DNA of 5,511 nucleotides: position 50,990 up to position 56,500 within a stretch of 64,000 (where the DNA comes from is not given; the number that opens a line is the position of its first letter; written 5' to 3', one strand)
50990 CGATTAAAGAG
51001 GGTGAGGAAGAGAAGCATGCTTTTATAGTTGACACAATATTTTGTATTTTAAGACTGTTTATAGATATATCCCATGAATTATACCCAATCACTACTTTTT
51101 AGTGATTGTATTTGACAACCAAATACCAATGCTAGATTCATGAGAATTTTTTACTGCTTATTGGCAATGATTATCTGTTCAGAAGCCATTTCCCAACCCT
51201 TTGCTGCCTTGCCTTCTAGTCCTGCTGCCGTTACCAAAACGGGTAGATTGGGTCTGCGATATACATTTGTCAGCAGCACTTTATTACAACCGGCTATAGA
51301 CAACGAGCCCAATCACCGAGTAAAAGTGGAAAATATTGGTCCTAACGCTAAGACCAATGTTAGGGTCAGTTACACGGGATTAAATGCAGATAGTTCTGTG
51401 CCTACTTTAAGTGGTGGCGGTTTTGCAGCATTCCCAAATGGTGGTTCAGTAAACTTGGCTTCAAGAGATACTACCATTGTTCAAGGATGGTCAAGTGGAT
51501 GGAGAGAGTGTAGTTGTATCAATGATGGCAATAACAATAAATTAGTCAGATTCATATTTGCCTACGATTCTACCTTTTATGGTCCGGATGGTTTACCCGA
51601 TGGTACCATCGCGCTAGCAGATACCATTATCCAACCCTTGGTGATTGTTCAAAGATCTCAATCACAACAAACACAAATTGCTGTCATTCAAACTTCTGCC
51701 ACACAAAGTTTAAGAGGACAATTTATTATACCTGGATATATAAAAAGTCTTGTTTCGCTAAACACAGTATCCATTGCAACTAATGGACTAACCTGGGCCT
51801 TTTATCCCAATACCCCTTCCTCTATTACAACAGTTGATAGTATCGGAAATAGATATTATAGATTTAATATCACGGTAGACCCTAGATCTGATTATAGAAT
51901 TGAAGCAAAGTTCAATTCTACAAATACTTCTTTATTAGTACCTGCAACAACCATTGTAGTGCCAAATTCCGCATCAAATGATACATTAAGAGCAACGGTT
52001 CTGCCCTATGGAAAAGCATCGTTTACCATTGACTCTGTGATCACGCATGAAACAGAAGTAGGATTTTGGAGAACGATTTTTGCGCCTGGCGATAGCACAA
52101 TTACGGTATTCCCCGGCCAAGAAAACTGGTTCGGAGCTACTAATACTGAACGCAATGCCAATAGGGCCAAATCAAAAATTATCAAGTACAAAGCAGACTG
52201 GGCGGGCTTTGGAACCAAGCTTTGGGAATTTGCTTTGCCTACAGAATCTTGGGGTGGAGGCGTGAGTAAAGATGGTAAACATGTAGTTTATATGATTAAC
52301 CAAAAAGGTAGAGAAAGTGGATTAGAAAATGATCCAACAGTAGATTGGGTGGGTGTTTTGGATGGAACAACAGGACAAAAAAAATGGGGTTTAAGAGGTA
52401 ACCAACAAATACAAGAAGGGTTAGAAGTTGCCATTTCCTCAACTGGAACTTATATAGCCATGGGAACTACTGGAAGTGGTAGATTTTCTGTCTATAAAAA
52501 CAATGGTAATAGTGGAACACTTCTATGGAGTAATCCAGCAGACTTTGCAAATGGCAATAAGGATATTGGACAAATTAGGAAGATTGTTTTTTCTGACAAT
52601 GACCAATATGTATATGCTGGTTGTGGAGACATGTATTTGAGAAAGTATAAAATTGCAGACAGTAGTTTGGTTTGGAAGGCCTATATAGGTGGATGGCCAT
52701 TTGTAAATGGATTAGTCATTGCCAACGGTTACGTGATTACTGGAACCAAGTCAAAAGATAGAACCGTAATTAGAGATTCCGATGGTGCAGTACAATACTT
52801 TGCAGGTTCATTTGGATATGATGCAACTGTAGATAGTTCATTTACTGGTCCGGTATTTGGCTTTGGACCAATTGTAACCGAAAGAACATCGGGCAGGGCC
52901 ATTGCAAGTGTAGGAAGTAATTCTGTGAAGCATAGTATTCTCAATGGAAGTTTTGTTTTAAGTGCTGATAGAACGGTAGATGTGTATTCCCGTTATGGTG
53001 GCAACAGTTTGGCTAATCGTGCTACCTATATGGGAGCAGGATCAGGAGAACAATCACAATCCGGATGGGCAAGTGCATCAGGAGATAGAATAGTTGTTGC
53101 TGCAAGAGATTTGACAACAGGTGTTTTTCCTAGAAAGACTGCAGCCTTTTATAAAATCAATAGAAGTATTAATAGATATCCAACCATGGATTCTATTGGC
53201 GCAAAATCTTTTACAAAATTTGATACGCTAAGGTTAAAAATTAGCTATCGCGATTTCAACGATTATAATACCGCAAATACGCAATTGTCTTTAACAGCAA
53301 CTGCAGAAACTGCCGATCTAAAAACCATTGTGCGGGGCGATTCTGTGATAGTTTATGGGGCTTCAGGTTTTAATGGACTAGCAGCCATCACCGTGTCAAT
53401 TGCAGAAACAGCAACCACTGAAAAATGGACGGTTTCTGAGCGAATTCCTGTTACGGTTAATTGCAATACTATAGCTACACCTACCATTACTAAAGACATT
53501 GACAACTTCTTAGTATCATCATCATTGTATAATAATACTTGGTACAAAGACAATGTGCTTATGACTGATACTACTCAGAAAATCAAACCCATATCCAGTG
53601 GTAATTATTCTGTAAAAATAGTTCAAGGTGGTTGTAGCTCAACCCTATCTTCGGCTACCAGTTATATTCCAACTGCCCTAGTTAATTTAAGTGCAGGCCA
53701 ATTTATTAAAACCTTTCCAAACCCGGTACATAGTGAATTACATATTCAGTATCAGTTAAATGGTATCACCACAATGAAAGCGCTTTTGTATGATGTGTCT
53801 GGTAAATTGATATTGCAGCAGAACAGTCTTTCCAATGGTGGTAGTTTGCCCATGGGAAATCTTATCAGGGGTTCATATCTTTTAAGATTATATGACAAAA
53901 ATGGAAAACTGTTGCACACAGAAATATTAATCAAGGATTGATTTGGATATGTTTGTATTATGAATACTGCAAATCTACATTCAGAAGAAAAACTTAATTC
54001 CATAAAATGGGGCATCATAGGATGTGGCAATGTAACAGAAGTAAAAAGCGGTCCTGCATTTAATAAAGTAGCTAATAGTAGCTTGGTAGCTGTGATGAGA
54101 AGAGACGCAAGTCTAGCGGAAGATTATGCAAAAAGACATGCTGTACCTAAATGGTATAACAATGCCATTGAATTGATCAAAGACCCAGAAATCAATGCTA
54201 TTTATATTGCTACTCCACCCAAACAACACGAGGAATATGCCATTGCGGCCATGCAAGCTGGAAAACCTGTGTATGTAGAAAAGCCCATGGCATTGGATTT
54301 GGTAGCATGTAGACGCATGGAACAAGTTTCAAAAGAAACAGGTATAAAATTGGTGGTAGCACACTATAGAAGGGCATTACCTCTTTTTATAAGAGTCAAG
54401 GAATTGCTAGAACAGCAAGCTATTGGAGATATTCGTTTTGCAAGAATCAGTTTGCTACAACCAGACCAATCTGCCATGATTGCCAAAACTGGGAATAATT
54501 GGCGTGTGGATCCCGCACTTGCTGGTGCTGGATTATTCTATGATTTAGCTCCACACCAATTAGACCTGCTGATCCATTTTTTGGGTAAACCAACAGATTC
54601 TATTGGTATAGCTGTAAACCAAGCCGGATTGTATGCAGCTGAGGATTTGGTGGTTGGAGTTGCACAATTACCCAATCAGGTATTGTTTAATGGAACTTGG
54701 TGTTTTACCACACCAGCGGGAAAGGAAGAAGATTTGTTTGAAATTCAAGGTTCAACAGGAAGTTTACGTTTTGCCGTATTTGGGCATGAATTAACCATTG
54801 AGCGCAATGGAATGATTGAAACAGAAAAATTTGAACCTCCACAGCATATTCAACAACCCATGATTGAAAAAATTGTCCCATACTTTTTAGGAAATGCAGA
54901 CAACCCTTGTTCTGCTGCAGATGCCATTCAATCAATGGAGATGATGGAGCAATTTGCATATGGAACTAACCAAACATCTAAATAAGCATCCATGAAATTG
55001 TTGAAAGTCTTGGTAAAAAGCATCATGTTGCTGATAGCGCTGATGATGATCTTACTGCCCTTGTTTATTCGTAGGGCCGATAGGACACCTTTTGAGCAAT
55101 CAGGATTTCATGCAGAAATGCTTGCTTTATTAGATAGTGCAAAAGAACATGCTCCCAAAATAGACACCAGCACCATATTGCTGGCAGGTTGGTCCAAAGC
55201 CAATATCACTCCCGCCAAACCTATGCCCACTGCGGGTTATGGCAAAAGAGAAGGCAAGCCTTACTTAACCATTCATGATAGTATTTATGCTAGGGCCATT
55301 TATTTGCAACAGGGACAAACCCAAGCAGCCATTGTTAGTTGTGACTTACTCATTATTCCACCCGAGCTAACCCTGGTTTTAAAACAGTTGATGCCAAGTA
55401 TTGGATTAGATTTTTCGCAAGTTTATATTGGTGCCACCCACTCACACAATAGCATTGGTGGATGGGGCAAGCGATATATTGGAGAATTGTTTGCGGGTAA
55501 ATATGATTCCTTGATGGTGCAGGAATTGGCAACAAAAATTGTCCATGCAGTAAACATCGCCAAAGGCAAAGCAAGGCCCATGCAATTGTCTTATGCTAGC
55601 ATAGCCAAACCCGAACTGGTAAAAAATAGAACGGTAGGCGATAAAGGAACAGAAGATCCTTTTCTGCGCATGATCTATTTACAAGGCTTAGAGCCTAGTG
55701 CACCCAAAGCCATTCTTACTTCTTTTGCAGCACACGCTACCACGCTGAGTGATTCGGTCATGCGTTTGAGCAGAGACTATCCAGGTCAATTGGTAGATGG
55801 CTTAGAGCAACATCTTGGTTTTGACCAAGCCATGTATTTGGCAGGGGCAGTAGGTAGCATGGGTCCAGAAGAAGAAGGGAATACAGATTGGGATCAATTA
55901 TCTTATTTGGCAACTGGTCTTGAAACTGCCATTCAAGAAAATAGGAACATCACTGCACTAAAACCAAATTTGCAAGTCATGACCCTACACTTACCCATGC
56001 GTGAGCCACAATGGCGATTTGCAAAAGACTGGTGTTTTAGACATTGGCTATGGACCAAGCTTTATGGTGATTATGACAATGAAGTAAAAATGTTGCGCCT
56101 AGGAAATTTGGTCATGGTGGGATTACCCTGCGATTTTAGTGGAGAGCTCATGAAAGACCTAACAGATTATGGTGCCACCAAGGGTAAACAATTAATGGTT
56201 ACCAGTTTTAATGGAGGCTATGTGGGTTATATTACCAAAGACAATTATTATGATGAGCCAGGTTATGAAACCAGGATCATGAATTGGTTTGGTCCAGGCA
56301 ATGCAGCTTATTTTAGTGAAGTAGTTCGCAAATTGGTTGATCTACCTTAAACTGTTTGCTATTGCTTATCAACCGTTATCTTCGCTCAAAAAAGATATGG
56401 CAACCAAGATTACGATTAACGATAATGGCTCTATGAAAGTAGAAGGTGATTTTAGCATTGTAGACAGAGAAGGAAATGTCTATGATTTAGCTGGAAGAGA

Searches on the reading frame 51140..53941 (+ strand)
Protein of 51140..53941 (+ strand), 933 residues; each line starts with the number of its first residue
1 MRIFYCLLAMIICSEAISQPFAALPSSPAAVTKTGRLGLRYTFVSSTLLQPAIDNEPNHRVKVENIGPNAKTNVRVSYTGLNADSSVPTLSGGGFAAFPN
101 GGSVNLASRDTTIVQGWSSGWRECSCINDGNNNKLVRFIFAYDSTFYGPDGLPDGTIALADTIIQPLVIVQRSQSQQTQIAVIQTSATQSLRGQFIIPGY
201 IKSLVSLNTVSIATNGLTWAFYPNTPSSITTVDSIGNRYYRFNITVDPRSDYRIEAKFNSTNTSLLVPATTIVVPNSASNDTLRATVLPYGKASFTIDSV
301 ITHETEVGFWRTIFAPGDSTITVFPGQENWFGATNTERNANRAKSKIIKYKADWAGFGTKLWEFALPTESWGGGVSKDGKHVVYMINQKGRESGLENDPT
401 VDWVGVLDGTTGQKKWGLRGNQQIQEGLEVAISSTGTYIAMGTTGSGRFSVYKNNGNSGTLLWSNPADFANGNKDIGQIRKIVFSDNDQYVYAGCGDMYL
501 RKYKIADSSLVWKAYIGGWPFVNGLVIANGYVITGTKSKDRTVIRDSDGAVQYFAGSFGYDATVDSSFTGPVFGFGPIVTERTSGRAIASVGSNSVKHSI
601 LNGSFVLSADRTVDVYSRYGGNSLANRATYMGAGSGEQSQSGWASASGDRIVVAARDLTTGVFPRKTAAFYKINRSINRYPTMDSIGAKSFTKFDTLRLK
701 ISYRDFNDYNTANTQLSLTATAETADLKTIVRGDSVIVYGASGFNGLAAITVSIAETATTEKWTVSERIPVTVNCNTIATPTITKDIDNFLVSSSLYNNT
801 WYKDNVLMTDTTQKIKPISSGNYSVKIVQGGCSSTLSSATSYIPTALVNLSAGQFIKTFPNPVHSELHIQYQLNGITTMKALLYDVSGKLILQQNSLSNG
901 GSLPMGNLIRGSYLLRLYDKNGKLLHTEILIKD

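Call 43: search_protein_families(library=pfam, proteins=[window:51140-53941:+], max_evalue=0.0001)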
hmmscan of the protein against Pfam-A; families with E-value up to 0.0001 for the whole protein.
window:51140-53941:+ (933 aa): 2 families
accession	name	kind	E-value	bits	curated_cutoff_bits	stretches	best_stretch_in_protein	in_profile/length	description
PF18962.6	Por_Secre_tail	-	2.6e-08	34.5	27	1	859-925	2-70/75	Secretion system C-terminal sorting domain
PF13570.13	Beta-prop_ACSF4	-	1.1e-05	25.5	133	1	406-552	33-168/329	Beta-alanine-activating enzyme, beta-propeller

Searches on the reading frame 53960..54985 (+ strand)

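Call 74: search_protein_families(library=pfam, proteins=[window:53960-54985:+], max_evalue=0.0001)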
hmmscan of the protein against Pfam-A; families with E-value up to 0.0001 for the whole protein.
window:53960-54985:+ (341 aa): 3 families
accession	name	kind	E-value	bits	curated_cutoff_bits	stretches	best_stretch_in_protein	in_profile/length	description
PF01408.29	GFO_IDH_MocA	-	1.3e-24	87.6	24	1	15-135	1-120/120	Oxidoreductase family, NAD-binding Rossmann fold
PF22725.1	GFO_IDH_MocA_C3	-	2.1e-21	76.7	27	1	143-270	1-124/124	GFO/IDH/MocA C-terminal domain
PF02894.22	GFO_IDH_MocA_C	-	5.6e-15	56.2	22.9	1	147-331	1-205/218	Oxidoreductase family, C-terminal alpha/beta domain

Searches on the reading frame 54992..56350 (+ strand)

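Call 74: search_protein_families(library=pfam, proteins=[window:54992-56350:+], max_evalue=0.0001)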
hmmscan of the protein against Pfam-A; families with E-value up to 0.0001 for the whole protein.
window:54992-56350:+ (452 aa): 1 family
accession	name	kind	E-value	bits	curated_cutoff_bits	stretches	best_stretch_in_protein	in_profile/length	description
PF04734.18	Ceramidase_alk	-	8.1e-12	45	32.1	1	65-213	3-156/509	Neutral/alkaline non-lysosomal ceramidase, N-terminal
